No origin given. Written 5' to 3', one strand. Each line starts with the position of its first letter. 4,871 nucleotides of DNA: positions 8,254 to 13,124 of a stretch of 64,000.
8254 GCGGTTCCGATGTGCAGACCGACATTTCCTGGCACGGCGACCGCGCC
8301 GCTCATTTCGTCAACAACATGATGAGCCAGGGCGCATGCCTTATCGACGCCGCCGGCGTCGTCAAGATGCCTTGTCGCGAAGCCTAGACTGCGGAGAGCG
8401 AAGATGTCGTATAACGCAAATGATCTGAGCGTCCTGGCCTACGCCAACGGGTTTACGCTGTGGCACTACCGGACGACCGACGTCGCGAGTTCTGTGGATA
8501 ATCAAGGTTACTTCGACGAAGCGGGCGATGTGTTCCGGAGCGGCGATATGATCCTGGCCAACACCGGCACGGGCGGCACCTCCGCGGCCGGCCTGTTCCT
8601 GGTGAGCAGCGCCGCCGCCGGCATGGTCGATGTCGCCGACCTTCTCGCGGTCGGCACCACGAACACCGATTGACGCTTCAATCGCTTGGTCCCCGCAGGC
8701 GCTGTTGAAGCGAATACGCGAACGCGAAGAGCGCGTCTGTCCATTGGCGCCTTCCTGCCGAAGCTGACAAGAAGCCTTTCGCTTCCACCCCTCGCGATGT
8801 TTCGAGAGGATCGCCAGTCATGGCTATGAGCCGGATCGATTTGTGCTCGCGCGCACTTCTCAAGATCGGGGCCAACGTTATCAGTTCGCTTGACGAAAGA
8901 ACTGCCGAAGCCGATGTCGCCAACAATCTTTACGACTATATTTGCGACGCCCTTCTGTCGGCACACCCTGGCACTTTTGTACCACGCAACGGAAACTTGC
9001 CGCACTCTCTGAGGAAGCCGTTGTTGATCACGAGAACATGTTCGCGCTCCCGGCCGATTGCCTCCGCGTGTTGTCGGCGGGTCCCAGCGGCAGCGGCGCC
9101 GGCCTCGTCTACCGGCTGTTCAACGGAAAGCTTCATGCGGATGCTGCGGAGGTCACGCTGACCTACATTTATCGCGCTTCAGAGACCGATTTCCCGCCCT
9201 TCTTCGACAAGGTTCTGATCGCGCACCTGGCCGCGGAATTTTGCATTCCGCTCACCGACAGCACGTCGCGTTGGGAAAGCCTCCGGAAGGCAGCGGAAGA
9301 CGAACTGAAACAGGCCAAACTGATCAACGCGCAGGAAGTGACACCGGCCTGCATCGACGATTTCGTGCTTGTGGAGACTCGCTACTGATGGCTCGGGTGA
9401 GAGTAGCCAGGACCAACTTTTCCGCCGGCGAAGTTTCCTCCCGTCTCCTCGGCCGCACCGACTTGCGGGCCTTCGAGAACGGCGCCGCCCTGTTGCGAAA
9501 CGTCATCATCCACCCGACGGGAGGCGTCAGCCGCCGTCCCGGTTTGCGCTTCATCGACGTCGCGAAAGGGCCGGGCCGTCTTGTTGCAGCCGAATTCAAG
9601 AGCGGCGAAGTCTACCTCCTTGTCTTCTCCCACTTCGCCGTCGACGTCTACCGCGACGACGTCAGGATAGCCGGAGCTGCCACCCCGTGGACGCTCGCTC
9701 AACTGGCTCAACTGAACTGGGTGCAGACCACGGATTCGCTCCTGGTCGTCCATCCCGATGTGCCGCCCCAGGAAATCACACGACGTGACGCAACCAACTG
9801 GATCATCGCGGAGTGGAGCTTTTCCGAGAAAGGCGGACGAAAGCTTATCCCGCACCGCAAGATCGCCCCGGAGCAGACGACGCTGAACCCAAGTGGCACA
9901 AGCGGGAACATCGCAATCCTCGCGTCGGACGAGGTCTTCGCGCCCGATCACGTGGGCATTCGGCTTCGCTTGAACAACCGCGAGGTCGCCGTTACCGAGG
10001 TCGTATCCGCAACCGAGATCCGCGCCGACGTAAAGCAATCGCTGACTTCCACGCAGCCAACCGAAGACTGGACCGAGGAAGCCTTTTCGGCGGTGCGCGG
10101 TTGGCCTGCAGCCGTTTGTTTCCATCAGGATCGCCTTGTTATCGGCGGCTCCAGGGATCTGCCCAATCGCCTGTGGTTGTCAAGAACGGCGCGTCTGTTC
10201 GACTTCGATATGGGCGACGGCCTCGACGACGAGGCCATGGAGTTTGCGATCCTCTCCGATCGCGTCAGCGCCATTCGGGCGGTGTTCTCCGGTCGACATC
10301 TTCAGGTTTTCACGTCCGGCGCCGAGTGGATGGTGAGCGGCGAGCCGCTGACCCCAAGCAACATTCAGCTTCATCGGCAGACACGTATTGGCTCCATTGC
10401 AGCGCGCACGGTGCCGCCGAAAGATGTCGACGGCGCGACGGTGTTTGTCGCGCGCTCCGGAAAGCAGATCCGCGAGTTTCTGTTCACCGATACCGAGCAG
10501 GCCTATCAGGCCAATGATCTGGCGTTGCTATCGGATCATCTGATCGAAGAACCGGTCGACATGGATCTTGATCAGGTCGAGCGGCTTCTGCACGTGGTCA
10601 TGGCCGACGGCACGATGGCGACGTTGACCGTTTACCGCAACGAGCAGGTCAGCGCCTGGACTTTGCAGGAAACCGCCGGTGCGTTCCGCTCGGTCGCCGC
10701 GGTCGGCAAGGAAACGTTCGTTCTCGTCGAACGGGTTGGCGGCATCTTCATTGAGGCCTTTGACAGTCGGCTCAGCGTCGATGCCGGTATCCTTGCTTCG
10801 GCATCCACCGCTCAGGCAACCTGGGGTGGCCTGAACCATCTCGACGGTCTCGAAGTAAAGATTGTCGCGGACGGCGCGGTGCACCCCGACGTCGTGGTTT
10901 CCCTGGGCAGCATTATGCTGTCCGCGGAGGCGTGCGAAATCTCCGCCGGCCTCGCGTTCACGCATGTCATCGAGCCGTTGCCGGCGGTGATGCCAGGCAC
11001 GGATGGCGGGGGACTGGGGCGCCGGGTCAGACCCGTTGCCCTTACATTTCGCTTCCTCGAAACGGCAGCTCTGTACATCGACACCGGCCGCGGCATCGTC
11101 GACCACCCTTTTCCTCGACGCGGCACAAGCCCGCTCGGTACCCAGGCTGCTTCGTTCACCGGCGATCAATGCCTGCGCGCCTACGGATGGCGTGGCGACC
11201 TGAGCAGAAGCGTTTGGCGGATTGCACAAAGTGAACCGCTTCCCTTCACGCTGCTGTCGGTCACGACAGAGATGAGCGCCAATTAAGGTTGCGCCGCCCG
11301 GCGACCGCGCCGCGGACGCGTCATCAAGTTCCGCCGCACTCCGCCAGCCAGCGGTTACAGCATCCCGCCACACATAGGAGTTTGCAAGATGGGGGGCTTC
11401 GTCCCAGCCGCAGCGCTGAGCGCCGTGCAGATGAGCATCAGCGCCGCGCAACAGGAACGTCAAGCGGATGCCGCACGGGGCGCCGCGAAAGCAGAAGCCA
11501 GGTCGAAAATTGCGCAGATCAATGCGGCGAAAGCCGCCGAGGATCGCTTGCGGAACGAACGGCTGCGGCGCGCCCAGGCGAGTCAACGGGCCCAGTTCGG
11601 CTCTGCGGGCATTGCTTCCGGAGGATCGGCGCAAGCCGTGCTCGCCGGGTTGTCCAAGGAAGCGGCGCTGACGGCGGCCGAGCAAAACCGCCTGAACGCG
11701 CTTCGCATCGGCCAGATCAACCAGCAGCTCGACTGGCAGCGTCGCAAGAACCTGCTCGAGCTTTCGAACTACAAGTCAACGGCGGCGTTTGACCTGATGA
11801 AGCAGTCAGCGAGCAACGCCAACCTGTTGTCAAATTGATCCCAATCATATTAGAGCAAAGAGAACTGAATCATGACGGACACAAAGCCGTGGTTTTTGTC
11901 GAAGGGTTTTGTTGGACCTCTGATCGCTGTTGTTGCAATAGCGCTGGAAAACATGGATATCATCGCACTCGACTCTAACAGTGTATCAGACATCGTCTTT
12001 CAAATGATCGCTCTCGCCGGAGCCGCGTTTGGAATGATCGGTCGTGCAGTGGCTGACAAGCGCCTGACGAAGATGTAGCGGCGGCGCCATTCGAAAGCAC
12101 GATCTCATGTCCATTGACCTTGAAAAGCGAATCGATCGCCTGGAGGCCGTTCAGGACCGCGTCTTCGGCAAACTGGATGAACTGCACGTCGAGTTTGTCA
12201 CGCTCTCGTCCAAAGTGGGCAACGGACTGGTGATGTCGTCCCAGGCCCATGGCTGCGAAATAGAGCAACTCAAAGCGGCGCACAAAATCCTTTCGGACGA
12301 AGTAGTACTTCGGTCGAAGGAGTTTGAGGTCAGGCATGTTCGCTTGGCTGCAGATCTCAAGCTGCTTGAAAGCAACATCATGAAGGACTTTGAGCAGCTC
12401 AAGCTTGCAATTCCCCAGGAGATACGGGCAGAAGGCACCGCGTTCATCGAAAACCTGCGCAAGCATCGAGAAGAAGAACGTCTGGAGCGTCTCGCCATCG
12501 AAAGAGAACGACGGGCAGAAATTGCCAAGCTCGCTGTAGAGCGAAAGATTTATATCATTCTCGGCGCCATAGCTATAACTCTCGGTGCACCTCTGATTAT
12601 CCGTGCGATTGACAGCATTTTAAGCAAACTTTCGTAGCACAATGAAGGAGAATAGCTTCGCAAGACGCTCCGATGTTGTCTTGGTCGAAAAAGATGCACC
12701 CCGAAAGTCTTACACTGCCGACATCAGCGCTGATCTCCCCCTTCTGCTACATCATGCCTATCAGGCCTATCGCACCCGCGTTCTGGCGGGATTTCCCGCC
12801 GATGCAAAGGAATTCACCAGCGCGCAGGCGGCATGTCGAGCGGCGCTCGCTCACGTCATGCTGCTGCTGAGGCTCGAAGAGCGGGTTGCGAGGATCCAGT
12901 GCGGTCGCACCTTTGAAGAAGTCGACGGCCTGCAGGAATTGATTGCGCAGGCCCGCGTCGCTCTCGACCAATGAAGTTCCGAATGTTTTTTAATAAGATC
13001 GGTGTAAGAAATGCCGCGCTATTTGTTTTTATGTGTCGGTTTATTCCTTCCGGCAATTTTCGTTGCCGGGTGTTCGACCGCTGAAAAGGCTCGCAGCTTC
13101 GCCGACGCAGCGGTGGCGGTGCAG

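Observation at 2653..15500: T7-order head/neck/packaging module stranded in an origin-proximal core region, lacking integration, replication, ejection and fibre genes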

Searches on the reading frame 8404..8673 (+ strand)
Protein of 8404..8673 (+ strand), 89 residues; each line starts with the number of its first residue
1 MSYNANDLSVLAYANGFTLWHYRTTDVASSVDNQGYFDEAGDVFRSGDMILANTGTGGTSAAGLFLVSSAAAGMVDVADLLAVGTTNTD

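Call 7: search_protein_families(library=pfam, proteins=[window:8404-8673:+], max_evalue=0.01)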
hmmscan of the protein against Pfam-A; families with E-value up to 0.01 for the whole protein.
window:8404-8673:+ (89 aa): 0 families

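Call 8: search_protein_families(library=phrogs, proteins=[window:8404-8673:+], max_evalue=0.01)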
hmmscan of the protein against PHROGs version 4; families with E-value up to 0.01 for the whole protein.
window:8404-8673:+ (89 aa): 1 family
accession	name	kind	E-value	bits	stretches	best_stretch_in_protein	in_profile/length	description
phrog_18004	-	unknown function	9.6e-21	74.8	1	1-89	1-92/92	-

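Call 30: search_protein_families(library=ncbifam, proteins=[window:8404-8673:+], max_evalue=0.01)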
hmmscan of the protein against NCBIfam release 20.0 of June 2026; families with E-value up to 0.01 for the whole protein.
window:8404-8673:+ (89 aa): 0 families

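Call 90: search_protein_families(library=padloc, proteins=[window:8404-8673:+], max_evalue=0.01)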
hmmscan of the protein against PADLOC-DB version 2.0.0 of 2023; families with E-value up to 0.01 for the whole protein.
window:8404-8673:+ (89 aa): 0 families

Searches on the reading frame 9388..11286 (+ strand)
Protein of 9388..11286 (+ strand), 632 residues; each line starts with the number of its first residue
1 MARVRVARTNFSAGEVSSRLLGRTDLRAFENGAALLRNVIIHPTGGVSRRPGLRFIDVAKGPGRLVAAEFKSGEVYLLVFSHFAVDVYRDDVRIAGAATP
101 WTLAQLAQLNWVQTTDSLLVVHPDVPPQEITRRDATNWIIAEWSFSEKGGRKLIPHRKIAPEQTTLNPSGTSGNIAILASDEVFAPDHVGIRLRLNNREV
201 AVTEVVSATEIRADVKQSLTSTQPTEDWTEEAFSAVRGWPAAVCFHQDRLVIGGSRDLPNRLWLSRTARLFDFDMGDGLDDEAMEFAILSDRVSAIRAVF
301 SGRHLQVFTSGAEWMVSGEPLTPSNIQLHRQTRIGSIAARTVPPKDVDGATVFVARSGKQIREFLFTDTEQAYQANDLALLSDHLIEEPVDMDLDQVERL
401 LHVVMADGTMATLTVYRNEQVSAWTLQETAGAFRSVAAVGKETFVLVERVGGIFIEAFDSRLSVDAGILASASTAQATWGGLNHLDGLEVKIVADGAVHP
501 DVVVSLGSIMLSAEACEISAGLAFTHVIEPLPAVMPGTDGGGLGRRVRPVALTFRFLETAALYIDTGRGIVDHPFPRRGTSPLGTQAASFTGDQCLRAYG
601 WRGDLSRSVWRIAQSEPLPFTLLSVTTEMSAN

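Call 7: search_protein_families(library=pfam, proteins=[window:9388-11286:+], max_evalue=0.01)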
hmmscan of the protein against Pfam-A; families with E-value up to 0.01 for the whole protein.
window:9388-11286:+ (632 aa): 0 families

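Call 8: search_protein_families(library=phrogs, proteins=[window:9388-11286:+], max_evalue=0.01)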
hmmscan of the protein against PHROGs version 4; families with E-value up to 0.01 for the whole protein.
window:9388-11286:+ (632 aa): 5 families
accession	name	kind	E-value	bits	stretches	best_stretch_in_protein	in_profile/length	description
phrog_376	-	tail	3.2e-140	469.8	2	198-632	258-710/712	tail protein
phrog_15566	-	tail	6.3e-56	191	2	220-449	28-265/552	tail protein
phrog_20269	-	unknown function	3.3e-25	89.9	1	9-209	8-214/374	-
phrog_30010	-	unknown function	1.9e-09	37.8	1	361-443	191-276/517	-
phrog_457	-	tail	2e-06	27.6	1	243-462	357-584/793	tail protein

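Call 30: search_protein_families(library=ncbifam, proteins=[window:9388-11286:+], max_evalue=0.01)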
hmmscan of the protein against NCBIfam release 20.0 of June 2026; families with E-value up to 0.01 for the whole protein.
window:9388-11286:+ (632 aa): 0 families

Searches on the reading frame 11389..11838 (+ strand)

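Call 8: search_protein_families(library=phrogs, proteins=[window:11389-11838:+], max_evalue=0.01)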
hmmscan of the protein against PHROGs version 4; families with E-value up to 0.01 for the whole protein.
window:11389-11838:+ (149 aa): 0 families

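Call 9: search_protein_families(library=pfam, proteins=[window:11389-11838:+], max_evalue=0.01)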
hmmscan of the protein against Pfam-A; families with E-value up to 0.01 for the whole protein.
window:11389-11838:+ (149 aa): 1 family
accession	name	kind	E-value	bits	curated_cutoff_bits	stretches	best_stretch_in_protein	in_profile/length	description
PF02073.20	Peptidase_M29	-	0.0055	16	27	1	42-124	112-193/406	Thermophilic metalloprotease (M29)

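Call 30: search_protein_families(library=ncbifam, proteins=[window:11389-11838:+], max_evalue=0.01)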
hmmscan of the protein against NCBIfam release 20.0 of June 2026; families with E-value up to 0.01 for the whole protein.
window:11389-11838:+ (149 aa): 0 families

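Call 90: search_protein_families(library=padloc, proteins=[window:11389-11838:+], max_evalue=0.01)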
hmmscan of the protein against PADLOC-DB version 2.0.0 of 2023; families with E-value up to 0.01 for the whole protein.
window:11389-11838:+ (149 aa): 0 families

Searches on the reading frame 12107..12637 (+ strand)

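Call 8: search_protein_families(library=phrogs, proteins=[window:12107-12637:+], max_evalue=0.01)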
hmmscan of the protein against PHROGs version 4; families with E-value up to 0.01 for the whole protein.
window:12107-12637:+ (176 aa): 0 families

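Call 9: search_protein_families(library=pfam, proteins=[window:12107-12637:+], max_evalue=0.01)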
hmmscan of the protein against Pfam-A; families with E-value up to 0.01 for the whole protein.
window:12107-12637:+ (176 aa): 1 family
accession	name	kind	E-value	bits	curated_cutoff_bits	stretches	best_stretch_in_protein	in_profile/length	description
PF10711.15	DUF2513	-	0.0047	17.7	29.6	1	51-120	13-84/100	Hypothetical protein (DUF2513)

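Call 30: search_protein_families(library=ncbifam, proteins=[window:12107-12637:+], max_evalue=0.01)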
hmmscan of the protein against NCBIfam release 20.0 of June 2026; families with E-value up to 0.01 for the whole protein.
window:12107-12637:+ (176 aa): 0 families

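Call 90: search_protein_families(library=padloc, proteins=[window:12107-12637:+], max_evalue=0.01)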
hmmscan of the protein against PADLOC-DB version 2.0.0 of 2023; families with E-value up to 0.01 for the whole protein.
window:12107-12637:+ (176 aa): 0 families

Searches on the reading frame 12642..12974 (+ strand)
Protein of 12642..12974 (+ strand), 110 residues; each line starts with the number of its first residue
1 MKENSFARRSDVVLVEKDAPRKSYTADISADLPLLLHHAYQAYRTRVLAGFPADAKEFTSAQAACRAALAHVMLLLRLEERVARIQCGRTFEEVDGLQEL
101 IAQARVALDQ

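Call 8: search_protein_families(library=phrogs, proteins=[window:12642-12974:+], max_evalue=0.01)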
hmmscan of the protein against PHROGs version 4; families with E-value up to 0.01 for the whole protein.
window:12642-12974:+ (110 aa): 1 family
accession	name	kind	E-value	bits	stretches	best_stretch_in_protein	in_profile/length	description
phrog_31793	-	unknown function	4e-08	34.7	1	28-109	16-98/107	-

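Call 9: search_protein_families(library=pfam, proteins=[window:12642-12974:+], max_evalue=0.01)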
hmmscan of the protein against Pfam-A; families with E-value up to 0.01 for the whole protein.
window:12642-12974:+ (110 aa): 0 families

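Call 90: search_protein_families(library=padloc, proteins=[window:12642-12974:+], max_evalue=0.01)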
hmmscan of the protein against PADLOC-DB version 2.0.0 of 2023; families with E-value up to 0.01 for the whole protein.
window:12642-12974:+ (110 aa): 0 families
